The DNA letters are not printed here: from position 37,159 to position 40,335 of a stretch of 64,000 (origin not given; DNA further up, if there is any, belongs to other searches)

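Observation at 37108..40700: Low-GC islet with a single-polypeptide PLD nuclease - SF2 helicase - DUF3427-like protein plus a NUDIX hydrolase: candidate one-gene defence or restriction-like module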

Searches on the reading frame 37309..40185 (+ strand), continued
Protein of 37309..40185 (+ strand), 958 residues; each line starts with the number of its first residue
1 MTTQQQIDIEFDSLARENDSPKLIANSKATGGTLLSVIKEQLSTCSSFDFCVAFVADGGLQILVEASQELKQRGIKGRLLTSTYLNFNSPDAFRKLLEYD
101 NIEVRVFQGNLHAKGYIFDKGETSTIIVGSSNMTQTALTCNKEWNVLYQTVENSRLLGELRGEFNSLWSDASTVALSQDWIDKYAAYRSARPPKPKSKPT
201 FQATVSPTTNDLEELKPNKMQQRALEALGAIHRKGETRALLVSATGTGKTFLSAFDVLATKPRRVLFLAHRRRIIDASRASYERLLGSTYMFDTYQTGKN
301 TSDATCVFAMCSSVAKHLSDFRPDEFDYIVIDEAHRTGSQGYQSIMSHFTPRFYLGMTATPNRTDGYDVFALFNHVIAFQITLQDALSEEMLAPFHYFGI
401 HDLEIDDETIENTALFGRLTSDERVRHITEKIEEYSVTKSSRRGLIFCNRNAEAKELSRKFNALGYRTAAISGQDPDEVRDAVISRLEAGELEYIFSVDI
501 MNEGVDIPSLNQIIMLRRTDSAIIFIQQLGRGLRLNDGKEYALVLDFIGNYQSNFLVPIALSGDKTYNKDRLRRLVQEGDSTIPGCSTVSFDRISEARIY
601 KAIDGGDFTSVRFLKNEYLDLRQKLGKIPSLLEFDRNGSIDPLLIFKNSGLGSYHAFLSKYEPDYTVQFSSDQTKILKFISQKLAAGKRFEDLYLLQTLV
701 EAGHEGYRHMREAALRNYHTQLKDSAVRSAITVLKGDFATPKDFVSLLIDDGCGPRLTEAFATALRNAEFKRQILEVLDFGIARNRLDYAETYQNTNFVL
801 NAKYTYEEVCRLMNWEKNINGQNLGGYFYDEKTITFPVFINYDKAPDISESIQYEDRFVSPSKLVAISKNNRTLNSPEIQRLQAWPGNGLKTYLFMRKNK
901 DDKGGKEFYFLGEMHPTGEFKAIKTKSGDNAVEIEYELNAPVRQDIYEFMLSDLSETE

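Call 76: fold_search(model_id=the predicted structure, library=pdb)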
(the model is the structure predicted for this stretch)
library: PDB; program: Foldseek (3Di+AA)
matches with E <= 10: 1428; with E <= 0.001: 360
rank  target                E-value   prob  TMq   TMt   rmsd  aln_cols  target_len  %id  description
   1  7clg_B                1.0e-48  1.00  0.30  0.34  18.1       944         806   32  Crystal structure of the ATP-dependent restriction endonuclease SauUSI (released 2021-01-20)
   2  7clg_A                2.7e-47  1.00  0.33  0.37  17.8       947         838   33  Crystal structure of the ATP-dependent restriction endonuclease SauUSI (released 2021-01-20)
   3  8h5y_B                9.8e-12  1.00  0.20  0.30  11.1       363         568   27  Crystal structure of RadD- ADP complex (released 2023-10-18)
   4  7r7j_B                3.4e-11  1.00  0.20  0.31   9.9       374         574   27  Crystal structure of RadD with ADP (released 2022-04-13)
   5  8h5y_A                4.7e-11  1.00  0.19  0.30  11.1       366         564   28  Crystal structure of RadD- ADP complex (released 2023-10-18)
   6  6jde_B                1.8e-10  1.00  0.20  0.31  10.6       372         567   26  crystal structure of a DNA repair protein (released 2019-06-26)
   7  6jde_A                2.2e-10  1.00  0.19  0.30  10.8       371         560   26  crystal structure of a DNA repair protein (released 2019-06-26)
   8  8h5z_B                1.1e-09  1.00  0.20  0.31  10.8       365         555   26  Crystal structure of RadD/ATP analogue complex (released 2023-10-18)
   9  7r7j_A                3.3e-09  1.00  0.21  0.31  10.9       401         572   25  Crystal structure of RadD with ADP (released 2022-04-13)
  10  8h5z_A                5.3e-09  1.00  0.20  0.30  10.4       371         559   26  Crystal structure of RadD/ATP analogue complex (released 2023-10-18)
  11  6p4o_A                1.1e-08  1.00  0.18  0.34  29.3       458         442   17  Complex of XPB helicase with Bax1 endonuclease from Sulfurisphaera tokodaii at 3.15 Angstroms resolution (released 2020-06-03)
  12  6p66_A                1.2e-08  1.00  0.15  0.32  28.2       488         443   16  The crystal structure of the XPB complex with Bax1 from Archaeoglobus fulgidus at 3.0 Angstrom resolution (released 2020-06-17)
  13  3h1t                  4.5e-08  1.00  0.20  0.33  22.5       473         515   18  The fragment structure of a putative HsdR subunit of a type I restriction enzyme from Vibrio vulnificus YJ016 (released 2009-10-20)
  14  6p4o_E                4.7e-08  1.00  0.18  0.34  17.4       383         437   19  Complex of XPB helicase with Bax1 endonuclease from Sulfurisphaera tokodaii at 3.15 Angstroms resolution (released 2020-06-03)
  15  6p4w_A                5.0e-08  1.00  0.17  0.35  15.2       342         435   17  XPB helicase in a complex with truncated Bax1 from Sulfurisphaera tokodaii at 2.96 Angstrom resolution (released 2020-06-03)
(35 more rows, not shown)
